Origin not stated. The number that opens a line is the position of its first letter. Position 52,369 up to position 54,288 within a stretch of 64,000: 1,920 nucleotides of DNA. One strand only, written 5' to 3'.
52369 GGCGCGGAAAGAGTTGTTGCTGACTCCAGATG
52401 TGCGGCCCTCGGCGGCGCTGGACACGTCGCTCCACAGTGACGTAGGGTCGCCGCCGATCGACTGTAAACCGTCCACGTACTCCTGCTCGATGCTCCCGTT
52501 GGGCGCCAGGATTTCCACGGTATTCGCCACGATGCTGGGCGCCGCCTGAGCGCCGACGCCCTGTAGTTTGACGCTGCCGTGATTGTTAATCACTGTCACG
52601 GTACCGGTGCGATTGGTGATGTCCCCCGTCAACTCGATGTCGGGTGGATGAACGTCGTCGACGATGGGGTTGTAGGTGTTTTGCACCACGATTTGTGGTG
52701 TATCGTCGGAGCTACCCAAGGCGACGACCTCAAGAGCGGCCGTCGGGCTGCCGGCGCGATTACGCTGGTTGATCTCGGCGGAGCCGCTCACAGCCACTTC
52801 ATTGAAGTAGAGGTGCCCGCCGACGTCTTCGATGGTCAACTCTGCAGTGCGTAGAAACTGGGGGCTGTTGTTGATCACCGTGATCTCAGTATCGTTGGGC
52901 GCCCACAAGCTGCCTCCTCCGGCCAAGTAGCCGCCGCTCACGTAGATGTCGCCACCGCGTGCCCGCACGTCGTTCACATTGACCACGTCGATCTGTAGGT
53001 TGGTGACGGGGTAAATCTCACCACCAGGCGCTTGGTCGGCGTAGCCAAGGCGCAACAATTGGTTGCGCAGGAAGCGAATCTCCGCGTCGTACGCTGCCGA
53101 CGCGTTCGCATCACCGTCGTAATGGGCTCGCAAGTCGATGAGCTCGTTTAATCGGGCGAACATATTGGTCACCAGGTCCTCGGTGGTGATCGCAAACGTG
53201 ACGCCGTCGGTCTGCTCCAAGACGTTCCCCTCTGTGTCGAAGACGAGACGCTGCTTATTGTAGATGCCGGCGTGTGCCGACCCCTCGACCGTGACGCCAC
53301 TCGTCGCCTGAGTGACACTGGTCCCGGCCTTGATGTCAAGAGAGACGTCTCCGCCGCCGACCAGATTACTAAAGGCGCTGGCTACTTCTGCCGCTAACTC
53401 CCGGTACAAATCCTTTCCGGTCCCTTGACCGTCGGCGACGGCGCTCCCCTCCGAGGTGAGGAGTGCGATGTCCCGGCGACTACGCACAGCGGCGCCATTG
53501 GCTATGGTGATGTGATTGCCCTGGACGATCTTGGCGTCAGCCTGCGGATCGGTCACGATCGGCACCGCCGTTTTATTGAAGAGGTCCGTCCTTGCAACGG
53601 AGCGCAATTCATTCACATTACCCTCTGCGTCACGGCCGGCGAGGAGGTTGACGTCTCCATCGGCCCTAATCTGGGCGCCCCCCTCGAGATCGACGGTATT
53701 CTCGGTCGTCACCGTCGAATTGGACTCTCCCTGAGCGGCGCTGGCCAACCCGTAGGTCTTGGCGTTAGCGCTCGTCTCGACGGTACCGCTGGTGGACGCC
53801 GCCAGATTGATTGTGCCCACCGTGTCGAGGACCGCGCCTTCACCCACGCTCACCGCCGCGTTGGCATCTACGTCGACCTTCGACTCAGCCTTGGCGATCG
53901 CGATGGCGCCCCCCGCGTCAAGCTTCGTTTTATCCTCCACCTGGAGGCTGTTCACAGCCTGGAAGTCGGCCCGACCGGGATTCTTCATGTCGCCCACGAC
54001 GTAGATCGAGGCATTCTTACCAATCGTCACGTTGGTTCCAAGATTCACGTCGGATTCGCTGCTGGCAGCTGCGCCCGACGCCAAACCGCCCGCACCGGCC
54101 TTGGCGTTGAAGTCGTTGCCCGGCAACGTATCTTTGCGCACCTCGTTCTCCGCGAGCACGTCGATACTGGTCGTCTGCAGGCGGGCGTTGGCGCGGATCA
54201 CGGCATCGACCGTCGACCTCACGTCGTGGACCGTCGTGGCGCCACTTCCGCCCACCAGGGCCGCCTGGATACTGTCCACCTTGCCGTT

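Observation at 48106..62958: A 14.85-kb gene encodes a 4,950-aa TpsA-like exoprotein, with no TpsB partner gene adjacent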

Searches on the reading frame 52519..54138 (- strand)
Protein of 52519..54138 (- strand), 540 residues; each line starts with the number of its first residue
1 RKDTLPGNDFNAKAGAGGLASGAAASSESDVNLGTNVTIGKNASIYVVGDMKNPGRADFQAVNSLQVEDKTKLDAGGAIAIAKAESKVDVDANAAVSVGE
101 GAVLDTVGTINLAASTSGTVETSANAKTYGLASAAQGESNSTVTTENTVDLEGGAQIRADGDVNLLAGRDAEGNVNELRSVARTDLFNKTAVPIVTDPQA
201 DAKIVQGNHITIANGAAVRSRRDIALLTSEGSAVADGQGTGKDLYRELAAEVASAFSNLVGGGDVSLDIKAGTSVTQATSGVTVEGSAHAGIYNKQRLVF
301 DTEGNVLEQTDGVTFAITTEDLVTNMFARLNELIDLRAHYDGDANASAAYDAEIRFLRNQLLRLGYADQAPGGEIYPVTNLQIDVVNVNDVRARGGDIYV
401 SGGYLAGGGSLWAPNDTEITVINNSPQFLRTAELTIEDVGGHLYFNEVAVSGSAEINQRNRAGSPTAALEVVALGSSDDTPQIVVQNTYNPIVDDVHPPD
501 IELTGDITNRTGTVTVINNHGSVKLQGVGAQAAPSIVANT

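Call 24: search_protein_families(library=pfam, proteins=[window:52519-54138:-], max_evalue=1)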
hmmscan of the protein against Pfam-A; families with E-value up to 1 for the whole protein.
window:52519-54138:- (540 aa): 1 family
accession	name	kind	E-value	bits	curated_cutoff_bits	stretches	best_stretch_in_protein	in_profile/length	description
PF10150.14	RNase_E_G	-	0.099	12.5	25.5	1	67-115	157-205/270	Ribonuclease E/G family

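Call 40: search_protein_families(library=ncbifam, proteins=[window:52519-54138:-], max_evalue=0.1)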
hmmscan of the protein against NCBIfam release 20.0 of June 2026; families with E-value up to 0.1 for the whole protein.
window:52519-54138:- (540 aa): 1 family
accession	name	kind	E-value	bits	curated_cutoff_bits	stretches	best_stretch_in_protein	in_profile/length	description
TIGR00757.1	RNaseEG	subfamily_domain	0.029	13.3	325.95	1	68-115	270-317/415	Rne/Rng family ribonuclease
